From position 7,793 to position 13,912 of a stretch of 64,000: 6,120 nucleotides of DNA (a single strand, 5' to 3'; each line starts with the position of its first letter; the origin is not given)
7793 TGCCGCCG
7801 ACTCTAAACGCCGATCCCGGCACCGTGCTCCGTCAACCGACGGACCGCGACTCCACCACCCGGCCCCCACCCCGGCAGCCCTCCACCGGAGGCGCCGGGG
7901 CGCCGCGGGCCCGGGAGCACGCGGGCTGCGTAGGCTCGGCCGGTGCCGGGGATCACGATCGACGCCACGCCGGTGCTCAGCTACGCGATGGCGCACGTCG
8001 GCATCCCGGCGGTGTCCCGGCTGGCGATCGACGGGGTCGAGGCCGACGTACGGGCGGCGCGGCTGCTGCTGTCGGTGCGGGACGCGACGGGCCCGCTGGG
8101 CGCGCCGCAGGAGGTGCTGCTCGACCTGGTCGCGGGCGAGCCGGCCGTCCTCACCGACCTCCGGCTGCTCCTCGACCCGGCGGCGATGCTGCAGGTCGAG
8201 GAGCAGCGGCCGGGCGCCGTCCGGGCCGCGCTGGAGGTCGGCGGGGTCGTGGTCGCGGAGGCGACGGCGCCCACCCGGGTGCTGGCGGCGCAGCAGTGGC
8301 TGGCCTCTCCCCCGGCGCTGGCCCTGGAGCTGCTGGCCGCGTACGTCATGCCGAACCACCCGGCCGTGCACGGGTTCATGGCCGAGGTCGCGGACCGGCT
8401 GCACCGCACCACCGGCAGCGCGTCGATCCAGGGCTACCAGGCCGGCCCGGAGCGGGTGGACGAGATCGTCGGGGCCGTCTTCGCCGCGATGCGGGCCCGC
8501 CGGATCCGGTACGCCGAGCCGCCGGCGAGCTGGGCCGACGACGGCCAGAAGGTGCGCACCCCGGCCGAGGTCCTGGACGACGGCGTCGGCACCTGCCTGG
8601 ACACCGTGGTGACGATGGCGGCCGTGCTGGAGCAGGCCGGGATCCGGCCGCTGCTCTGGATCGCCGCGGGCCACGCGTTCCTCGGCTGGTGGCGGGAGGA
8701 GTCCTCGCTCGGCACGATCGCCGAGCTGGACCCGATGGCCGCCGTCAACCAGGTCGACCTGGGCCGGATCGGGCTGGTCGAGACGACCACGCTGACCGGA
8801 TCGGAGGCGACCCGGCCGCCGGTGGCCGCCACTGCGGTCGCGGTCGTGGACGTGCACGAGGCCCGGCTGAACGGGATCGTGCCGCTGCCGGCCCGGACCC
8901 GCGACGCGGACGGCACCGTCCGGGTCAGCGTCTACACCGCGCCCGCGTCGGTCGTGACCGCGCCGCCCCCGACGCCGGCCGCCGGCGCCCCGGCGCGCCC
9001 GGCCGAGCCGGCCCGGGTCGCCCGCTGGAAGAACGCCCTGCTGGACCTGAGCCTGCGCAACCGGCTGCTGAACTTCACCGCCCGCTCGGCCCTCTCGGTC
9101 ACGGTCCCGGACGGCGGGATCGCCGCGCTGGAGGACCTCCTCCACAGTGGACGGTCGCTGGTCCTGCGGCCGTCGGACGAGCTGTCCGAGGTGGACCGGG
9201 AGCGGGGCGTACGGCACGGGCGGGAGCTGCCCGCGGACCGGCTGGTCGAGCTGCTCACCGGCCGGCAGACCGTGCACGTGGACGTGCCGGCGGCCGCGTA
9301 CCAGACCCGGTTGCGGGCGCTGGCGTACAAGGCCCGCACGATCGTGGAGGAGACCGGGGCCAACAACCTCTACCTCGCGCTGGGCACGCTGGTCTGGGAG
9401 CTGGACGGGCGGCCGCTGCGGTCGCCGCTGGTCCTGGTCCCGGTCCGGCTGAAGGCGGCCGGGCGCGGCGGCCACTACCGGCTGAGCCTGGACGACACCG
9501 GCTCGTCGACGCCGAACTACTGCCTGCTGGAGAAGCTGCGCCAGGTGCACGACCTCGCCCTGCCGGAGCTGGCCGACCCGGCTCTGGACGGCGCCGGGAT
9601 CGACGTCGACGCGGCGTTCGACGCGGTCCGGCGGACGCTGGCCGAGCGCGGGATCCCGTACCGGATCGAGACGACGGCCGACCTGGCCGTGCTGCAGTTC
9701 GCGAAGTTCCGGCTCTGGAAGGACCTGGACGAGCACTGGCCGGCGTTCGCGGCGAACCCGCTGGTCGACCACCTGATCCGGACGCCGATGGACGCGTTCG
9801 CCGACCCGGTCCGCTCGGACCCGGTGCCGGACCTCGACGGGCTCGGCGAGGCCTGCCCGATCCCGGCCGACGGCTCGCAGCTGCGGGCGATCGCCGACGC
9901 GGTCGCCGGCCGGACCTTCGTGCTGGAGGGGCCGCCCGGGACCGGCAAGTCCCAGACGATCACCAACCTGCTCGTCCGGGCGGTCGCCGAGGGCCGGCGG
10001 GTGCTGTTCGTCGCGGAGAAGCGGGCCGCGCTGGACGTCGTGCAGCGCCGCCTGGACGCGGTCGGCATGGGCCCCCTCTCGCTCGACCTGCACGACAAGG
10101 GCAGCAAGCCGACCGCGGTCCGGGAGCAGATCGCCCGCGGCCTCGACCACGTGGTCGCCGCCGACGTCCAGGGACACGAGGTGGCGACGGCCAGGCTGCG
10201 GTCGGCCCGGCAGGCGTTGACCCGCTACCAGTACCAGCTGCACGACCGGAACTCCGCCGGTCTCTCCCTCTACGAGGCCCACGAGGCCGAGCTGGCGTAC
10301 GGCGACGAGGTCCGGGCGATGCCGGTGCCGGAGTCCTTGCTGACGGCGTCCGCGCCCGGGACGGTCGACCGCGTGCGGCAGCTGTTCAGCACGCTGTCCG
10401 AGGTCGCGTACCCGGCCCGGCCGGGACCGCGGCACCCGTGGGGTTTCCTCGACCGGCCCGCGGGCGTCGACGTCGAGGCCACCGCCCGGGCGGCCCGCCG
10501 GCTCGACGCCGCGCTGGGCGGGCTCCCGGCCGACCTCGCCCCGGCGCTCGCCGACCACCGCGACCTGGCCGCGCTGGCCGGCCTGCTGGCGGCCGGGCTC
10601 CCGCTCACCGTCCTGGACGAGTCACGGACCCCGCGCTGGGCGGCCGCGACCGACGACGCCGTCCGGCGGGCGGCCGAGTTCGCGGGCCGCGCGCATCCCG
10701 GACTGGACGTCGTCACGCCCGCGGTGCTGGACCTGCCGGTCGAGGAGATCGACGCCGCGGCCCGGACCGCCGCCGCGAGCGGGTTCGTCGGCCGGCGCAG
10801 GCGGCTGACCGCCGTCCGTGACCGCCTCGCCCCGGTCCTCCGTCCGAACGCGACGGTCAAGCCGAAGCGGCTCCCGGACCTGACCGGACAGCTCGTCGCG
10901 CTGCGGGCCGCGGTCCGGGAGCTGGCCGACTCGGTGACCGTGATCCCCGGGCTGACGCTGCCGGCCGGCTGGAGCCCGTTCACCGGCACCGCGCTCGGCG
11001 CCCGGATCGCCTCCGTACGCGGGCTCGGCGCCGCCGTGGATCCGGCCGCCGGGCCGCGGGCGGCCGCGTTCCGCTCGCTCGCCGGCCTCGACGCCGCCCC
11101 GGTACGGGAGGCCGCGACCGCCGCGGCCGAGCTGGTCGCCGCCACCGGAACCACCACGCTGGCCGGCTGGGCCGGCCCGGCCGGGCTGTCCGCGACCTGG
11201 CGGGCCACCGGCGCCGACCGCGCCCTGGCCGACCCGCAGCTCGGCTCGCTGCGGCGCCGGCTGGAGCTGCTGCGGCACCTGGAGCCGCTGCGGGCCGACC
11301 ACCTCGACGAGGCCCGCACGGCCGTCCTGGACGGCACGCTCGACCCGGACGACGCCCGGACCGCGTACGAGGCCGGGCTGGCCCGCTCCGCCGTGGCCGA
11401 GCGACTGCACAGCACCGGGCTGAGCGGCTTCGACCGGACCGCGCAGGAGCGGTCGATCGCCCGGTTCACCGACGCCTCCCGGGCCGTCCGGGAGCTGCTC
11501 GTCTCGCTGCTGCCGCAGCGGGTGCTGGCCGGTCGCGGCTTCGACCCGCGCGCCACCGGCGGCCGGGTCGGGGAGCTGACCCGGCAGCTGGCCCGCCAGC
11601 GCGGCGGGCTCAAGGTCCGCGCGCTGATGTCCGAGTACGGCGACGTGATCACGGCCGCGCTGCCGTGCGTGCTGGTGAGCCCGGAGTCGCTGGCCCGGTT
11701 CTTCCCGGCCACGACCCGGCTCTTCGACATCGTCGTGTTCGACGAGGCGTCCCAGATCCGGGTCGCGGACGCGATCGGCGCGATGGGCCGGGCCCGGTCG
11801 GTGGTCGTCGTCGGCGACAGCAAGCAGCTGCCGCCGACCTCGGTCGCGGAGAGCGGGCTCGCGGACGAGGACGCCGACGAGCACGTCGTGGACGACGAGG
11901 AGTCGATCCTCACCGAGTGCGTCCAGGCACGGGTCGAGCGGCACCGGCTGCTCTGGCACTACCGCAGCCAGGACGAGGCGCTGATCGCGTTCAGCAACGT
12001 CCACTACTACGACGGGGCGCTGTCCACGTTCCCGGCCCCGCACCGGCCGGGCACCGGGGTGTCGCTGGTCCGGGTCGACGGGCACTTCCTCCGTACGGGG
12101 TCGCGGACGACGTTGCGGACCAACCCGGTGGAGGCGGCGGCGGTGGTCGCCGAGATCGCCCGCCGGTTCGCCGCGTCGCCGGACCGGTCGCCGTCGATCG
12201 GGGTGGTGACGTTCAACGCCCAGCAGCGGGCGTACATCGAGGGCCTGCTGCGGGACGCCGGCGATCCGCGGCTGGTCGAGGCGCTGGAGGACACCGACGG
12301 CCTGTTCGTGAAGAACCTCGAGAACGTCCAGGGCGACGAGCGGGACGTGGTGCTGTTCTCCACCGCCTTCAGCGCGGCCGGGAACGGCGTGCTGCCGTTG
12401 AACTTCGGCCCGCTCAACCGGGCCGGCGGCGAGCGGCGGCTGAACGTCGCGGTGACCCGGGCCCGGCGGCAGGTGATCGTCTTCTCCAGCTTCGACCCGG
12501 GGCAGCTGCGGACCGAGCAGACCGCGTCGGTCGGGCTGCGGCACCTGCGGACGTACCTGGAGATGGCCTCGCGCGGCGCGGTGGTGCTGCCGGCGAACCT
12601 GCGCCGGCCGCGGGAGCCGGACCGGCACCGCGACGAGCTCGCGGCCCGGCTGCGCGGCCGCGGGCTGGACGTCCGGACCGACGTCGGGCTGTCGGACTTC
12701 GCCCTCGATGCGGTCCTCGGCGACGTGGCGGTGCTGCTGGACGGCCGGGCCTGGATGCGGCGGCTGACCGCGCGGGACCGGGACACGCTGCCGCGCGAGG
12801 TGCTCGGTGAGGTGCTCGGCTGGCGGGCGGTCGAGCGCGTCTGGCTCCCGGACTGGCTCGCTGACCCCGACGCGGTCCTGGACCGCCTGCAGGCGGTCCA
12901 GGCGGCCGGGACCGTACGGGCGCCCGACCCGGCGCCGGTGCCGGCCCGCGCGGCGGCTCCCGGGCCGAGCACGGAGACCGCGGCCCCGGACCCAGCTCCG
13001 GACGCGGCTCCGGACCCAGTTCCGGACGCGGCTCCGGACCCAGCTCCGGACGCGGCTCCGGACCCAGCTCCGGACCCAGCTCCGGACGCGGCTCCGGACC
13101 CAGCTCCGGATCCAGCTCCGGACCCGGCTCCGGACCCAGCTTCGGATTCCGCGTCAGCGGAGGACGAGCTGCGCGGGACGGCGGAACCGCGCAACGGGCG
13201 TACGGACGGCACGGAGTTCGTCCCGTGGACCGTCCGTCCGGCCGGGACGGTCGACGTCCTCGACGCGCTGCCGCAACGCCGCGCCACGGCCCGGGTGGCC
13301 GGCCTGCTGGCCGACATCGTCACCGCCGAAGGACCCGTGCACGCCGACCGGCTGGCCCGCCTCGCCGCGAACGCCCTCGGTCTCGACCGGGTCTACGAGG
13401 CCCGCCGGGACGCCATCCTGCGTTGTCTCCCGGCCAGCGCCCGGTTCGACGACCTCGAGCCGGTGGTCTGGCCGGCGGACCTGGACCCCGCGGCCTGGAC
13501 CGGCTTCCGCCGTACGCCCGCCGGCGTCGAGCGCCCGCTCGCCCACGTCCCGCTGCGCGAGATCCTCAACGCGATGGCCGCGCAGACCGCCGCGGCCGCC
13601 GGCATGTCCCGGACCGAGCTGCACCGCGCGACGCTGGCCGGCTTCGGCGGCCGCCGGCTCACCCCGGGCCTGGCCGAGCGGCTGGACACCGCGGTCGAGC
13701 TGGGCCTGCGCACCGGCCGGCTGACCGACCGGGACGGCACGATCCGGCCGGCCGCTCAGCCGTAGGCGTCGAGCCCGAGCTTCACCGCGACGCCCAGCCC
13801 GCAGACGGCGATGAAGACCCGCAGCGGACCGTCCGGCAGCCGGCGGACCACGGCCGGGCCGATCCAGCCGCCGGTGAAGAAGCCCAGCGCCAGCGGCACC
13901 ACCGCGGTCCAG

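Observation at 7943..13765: Single-gene 1,940-aa transglutaminase-like / DUF4011 / SF1 helicase / REase-like / DUF3320 protein: candidate stand-alone nucleic-acid surveillance or defence module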

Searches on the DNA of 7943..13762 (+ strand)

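Call 73: search_dna_similar(query=L081:7611-13502:+, collection=ecoli_genomes, mode=near, max_rows=10)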
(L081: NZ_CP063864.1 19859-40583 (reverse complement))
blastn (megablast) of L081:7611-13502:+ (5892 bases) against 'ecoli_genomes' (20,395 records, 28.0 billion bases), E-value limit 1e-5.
No match.
